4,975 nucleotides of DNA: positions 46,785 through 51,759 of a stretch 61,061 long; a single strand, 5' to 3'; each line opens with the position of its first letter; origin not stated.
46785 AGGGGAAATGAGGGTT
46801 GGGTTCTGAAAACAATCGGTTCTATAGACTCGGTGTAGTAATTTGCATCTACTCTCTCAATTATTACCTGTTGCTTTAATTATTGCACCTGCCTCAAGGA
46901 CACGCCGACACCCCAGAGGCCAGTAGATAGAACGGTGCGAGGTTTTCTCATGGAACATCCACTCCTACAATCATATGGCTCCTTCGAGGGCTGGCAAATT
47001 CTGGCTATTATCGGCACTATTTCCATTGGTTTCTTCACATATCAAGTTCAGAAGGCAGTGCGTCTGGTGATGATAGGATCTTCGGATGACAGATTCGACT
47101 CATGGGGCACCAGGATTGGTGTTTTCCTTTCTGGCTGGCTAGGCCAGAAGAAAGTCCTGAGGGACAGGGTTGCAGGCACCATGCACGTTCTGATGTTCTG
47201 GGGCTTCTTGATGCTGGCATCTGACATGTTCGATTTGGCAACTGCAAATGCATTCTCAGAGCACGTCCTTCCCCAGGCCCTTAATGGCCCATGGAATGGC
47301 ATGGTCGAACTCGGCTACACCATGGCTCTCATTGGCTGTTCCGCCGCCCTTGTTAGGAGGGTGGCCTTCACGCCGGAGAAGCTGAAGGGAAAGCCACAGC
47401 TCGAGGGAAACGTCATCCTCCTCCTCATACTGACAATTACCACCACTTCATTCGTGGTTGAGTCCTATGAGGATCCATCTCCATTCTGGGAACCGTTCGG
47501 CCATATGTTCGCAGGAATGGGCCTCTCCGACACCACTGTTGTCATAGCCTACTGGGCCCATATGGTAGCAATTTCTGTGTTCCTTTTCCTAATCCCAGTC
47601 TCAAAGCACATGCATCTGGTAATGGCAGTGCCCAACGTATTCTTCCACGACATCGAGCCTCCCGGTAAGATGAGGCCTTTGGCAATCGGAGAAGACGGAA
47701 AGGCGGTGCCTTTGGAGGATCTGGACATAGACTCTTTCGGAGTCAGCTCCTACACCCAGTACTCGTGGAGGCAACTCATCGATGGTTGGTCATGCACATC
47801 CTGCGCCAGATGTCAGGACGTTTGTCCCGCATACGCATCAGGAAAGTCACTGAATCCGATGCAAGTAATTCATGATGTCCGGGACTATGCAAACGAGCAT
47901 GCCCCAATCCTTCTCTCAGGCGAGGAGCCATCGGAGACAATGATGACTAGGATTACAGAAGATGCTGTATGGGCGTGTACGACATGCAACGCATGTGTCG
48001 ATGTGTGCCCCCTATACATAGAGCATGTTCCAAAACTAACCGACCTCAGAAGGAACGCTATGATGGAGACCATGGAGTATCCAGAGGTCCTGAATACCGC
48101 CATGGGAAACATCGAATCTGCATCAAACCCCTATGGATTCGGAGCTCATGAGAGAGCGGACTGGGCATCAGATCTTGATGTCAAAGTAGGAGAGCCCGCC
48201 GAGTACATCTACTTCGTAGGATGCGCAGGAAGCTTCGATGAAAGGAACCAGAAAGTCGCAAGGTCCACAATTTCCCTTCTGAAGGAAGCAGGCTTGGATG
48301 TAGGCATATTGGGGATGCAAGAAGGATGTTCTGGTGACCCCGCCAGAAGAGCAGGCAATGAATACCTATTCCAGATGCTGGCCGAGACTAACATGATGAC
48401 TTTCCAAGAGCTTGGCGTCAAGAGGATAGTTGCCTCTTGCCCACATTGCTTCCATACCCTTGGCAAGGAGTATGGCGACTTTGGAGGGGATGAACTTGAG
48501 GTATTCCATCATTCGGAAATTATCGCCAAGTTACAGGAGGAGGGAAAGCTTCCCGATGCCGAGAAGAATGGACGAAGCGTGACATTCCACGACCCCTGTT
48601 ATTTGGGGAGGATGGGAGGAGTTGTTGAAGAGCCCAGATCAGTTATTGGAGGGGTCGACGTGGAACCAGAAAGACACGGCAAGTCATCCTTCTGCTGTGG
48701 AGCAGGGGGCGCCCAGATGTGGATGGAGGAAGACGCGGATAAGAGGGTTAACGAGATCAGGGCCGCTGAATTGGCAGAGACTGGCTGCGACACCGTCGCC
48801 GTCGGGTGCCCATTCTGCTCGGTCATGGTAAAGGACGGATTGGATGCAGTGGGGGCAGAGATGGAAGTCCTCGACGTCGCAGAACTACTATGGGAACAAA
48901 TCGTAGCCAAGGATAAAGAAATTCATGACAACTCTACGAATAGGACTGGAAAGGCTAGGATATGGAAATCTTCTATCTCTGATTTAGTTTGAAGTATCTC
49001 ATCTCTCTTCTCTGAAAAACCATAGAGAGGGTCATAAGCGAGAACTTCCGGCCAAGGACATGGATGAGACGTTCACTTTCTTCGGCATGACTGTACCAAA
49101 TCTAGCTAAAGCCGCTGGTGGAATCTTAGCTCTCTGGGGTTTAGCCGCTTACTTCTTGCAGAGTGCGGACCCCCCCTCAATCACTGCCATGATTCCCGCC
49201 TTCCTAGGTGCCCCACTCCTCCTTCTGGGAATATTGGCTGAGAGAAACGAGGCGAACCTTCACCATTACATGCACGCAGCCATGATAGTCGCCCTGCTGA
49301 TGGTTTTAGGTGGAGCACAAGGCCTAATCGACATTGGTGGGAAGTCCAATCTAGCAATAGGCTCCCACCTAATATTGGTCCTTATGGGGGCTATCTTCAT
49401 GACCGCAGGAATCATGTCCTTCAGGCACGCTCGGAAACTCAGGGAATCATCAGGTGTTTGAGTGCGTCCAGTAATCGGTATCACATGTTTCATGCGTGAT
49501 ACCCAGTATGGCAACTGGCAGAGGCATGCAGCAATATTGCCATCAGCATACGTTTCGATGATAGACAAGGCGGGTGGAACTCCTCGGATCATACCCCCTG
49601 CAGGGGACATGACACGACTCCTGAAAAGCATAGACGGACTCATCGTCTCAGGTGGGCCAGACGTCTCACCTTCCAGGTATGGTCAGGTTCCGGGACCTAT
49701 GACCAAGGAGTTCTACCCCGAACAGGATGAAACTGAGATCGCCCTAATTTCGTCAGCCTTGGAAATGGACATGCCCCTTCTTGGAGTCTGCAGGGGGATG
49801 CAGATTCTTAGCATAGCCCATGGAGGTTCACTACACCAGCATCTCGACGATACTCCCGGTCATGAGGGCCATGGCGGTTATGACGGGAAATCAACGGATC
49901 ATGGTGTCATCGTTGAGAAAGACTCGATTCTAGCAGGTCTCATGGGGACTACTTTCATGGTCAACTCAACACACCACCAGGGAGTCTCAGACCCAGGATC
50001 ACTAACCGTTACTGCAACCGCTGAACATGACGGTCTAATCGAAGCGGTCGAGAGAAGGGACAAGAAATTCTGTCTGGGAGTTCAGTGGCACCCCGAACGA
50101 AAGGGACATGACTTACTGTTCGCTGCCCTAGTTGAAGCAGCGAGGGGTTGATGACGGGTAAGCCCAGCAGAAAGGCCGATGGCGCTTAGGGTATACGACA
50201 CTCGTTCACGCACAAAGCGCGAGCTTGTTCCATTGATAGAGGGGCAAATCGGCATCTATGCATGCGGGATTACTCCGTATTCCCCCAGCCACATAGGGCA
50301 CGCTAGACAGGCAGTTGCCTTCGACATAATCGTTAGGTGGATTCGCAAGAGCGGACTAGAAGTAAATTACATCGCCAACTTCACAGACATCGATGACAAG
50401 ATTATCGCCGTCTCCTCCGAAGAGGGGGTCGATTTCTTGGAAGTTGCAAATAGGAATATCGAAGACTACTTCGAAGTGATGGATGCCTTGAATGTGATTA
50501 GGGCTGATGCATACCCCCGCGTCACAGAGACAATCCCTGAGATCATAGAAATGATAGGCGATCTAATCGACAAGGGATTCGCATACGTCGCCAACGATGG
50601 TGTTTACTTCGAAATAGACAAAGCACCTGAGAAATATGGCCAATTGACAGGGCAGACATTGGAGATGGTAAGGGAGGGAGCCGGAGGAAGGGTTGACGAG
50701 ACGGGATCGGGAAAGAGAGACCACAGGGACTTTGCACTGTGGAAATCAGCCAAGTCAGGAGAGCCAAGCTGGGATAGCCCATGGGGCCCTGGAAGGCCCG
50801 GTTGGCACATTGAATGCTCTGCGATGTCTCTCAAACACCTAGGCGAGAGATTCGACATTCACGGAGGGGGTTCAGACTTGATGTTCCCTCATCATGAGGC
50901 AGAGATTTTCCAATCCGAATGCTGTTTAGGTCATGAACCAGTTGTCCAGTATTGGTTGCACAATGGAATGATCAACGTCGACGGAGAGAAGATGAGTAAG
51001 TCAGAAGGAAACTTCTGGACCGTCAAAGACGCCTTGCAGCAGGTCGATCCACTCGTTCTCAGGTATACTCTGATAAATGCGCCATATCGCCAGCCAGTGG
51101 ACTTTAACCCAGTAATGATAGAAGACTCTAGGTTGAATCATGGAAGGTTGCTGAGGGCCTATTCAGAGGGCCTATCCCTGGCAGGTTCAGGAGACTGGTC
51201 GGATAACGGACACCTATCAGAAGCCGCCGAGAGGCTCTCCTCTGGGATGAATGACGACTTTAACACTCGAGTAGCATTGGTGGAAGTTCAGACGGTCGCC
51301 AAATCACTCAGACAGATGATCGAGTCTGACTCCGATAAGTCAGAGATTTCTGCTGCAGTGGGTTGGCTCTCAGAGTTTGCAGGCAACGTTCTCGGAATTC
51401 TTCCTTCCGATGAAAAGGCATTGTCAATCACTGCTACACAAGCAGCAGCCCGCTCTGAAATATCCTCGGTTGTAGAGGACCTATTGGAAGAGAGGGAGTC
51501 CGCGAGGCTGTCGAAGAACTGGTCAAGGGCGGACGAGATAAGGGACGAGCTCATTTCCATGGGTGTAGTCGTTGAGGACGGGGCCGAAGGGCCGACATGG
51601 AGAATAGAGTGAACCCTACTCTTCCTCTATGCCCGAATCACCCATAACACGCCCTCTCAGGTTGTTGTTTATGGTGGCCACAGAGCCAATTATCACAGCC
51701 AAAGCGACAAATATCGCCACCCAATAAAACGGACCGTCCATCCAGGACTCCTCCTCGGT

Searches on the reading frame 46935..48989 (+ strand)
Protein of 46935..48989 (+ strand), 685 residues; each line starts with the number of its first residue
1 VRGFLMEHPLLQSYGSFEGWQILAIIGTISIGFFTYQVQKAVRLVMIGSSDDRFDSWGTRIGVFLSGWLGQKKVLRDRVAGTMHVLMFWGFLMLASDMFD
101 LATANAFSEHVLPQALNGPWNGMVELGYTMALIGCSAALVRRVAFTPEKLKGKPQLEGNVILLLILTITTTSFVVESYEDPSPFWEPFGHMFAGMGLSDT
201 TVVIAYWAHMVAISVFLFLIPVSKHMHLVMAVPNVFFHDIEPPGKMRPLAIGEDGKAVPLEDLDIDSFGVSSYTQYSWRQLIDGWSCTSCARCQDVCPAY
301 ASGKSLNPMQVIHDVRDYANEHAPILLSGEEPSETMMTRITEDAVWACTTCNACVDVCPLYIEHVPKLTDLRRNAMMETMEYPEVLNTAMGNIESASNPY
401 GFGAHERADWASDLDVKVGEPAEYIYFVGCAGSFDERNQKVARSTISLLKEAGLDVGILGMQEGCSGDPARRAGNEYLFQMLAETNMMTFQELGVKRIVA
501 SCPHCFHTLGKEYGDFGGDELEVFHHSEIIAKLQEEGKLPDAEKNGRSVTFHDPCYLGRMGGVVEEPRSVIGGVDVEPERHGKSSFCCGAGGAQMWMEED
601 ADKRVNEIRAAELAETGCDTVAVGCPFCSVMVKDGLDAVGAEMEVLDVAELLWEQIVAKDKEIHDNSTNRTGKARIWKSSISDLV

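Call 81: search_protein_families(library=pfam, proteins=[window:46935-48989:+], max_evalue=0.00001)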
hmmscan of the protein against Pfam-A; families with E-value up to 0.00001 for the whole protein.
window:46935-48989:+ (685 aa): 7 families
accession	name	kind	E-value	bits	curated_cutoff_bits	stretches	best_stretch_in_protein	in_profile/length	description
PF02754.22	CCG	-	1.2e-29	102.7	20.6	2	425-509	2-84/85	Cysteine-rich domain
PF13237.11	Fer4_10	-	2.5e-10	40.6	25.5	1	282-359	4-53/53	4Fe-4S dicluster domain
PF13187.11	Fer4_9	-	1.3e-09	38.3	27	1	287-359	2-48/52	4Fe-4S dicluster domain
PF13183.11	Fer4_8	-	1.3e-08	35.7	27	1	286-360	4-66/68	4Fe-4S dicluster domain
PF12797.12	Fer4_2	-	8.5e-07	29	24.5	0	278-299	1-22/22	4Fe-4S binding domain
PF13534.11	Fer4_17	-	2.9e-06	28.2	22.2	0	286-359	1-57/61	4Fe-4S dicluster domain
PF12838.12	Fer4_7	-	4.2e-06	27.6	27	0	282-299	33-50/52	4Fe-4S dicluster domain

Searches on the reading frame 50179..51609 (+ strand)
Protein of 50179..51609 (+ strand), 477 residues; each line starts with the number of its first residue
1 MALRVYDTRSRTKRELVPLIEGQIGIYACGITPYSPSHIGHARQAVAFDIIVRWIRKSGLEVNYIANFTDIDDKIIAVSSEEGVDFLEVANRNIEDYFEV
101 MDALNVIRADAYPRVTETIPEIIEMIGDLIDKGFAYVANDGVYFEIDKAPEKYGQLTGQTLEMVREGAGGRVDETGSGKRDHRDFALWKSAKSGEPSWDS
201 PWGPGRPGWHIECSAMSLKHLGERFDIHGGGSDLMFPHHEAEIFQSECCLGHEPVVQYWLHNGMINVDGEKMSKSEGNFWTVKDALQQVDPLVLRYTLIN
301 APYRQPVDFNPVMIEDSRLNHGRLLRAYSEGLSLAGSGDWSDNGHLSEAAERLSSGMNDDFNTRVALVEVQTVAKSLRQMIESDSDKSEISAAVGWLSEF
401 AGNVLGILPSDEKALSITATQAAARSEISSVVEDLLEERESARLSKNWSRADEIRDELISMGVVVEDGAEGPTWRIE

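Call 81: search_protein_families(library=pfam, proteins=[window:50179-51609:+], max_evalue=0.00001)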
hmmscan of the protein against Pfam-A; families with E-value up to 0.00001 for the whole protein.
window:50179-51609:+ (477 aa): 6 families
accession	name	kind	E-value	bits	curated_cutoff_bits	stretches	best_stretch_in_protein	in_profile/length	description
PF01406.26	tRNA-synt_1e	-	5e-118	394.3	27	1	17-317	3-299/301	tRNA synthetases class I (C) catalytic domain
PF09334.17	tRNA-synt_1g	-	4.9e-14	52.3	20.1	1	35-119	12-95/391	tRNA synthetases class I (M)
PF23493.1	CysS_C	-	1e-10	42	23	1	427-475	3-51/51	Cysteinyl-tRNA ligase anticodon binding domain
PF01921.24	tRNA-synt_1f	-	3e-09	36.7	27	0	264-326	274-337/360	tRNA synthetases class I (K)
PF00133.28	tRNA-synt_1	-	2e-08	33.9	22.7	0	226-308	330-412/414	tRNA synthetases class I (I, L, M and V)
PF09190.17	DALR_2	-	7.6e-07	30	22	1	357-408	6-56/57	DALR domain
